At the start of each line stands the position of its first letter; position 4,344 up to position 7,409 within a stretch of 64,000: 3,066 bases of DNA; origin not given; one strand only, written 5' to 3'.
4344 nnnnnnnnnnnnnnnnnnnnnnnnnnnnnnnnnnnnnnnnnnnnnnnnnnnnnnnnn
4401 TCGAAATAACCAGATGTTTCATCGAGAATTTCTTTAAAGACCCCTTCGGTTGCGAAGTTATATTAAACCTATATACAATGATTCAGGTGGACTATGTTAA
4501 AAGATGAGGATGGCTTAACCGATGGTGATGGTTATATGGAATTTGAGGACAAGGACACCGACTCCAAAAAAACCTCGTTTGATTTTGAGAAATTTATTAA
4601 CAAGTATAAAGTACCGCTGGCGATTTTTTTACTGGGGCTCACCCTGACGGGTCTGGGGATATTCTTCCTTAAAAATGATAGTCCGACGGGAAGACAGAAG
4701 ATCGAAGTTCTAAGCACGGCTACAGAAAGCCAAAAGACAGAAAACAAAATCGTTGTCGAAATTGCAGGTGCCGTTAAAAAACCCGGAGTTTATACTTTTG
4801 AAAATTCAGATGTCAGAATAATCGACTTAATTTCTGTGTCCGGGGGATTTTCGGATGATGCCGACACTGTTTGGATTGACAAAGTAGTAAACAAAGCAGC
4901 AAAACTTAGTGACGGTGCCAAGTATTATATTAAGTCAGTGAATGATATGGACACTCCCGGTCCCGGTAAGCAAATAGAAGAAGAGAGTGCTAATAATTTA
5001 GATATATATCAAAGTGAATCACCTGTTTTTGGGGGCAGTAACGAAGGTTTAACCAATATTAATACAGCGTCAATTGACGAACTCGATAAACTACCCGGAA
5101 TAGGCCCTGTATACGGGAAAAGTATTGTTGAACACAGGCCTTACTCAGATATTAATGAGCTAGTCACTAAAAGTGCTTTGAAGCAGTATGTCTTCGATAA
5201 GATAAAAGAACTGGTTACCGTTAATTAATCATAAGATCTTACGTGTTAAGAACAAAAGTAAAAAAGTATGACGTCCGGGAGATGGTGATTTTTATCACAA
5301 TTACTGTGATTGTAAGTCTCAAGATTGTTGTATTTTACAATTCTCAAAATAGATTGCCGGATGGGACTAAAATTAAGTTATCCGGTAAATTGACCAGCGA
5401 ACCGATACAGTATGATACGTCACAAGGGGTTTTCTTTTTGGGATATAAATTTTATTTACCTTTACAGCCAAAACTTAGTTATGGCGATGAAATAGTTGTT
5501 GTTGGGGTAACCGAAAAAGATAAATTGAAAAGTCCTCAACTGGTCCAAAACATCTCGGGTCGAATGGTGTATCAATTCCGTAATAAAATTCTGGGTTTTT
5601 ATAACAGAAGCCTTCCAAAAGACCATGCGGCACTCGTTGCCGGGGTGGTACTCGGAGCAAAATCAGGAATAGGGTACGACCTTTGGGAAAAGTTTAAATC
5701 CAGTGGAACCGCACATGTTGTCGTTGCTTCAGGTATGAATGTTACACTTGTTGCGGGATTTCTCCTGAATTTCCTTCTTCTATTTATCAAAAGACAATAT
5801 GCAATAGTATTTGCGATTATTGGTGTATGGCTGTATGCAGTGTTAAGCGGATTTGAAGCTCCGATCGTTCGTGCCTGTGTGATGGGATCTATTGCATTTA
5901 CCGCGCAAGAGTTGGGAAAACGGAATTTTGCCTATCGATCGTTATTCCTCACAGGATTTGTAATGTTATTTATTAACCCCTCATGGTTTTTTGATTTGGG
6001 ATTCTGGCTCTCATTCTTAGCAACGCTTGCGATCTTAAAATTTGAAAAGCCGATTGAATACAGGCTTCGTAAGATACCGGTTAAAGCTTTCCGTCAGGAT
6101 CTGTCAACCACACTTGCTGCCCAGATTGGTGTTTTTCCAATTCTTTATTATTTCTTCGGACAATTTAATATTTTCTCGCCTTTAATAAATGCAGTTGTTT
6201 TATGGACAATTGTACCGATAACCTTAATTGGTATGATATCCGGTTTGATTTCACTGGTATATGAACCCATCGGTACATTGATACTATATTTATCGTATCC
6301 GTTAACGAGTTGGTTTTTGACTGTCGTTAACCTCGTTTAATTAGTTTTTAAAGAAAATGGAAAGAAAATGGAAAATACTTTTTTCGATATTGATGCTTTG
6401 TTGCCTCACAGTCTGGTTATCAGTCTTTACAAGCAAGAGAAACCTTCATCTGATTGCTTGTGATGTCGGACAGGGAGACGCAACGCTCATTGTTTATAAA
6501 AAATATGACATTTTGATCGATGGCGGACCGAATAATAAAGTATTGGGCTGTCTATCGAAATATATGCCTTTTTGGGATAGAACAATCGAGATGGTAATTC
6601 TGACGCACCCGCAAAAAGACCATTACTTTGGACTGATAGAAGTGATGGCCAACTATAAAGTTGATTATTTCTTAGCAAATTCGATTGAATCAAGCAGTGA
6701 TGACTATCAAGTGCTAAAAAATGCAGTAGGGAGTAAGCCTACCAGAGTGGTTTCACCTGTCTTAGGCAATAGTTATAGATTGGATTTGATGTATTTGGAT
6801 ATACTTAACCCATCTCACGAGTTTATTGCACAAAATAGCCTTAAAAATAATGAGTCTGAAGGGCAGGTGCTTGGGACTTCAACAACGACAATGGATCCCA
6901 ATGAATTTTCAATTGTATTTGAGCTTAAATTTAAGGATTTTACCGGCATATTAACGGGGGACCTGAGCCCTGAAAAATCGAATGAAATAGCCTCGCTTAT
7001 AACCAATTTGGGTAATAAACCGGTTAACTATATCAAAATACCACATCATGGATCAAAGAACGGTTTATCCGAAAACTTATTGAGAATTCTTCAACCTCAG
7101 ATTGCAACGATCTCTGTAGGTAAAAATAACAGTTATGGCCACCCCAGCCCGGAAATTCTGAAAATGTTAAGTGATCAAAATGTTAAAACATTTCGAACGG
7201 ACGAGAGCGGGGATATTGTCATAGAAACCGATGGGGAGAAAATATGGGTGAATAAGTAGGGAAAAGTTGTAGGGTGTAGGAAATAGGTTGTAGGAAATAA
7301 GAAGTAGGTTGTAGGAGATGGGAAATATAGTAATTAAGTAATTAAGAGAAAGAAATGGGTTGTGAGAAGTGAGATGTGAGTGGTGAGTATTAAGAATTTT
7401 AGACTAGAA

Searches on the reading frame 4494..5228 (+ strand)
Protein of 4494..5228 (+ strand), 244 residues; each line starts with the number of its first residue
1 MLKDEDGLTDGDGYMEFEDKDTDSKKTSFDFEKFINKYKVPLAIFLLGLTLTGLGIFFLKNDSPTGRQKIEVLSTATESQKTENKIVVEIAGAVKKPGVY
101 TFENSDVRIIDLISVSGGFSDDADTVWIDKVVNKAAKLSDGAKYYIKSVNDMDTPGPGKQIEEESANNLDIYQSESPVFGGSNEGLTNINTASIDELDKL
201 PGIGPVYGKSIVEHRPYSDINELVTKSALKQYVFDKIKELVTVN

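Call 69: search_protein_families(library=pfam, proteins=[window:4494-5228:+], max_evalue=0.001)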
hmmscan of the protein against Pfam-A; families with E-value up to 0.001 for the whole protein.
window:4494-5228:+ (244 aa): 4 families
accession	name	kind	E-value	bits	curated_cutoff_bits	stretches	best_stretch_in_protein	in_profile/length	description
PF12836.13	HHH_3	-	1.1e-12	48.3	27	1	186-241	5-64/65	Helix-hairpin-helix motif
PF10531.15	SLBB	-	3.5e-07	30.4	27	1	87-124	1-37/55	SLBB domain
PF00633.29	HHH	-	6.9e-06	26.1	24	1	188-206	4-22/30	Helix-hairpin-helix motif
PF22461.2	SLBB_2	-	2.4e-05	24.8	27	1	88-125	3-41/79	SLBB domain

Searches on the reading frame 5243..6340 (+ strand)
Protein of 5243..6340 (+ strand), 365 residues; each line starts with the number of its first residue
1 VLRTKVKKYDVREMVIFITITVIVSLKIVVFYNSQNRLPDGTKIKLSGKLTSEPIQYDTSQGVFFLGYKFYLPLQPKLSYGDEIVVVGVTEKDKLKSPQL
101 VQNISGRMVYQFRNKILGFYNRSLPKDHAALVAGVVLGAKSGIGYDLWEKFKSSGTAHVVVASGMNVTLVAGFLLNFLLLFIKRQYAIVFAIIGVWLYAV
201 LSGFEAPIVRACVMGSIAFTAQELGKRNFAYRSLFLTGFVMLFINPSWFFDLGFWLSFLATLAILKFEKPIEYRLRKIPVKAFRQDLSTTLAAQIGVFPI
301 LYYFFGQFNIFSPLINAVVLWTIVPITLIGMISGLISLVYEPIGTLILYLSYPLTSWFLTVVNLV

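Call 69: search_protein_families(library=pfam, proteins=[window:5243-6340:+], max_evalue=0.001)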
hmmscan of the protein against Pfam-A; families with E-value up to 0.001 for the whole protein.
window:5243-6340:+ (365 aa): 2 families
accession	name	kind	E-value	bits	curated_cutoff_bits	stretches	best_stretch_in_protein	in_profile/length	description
PF03772.21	Competence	-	1.4e-50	172.6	23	1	136-364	2-234/270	Competence protein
PF10785.14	NADH-u_ox-rdase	-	0.00095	20.2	25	0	133-181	27-75/87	NADH-ubiquinone oxidoreductase complex I, 21 kDa subunit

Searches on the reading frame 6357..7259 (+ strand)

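Call 69: search_protein_families(library=pfam, proteins=[window:6357-7259:+], max_evalue=0.001)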
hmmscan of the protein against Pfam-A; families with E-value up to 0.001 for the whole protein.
window:6357-7259:+ (300 aa): 2 families
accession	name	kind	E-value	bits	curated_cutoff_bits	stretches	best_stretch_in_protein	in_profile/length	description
PF00753.33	Lactamase_B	-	1.1e-08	35.8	22.7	1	36-255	2-195/196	Metallo-beta-lactamase superfamily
PF25281.1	MBL_MAP1B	-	8.5e-06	25.4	37.6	1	38-123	29-109/279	MAP1B MBL-like domain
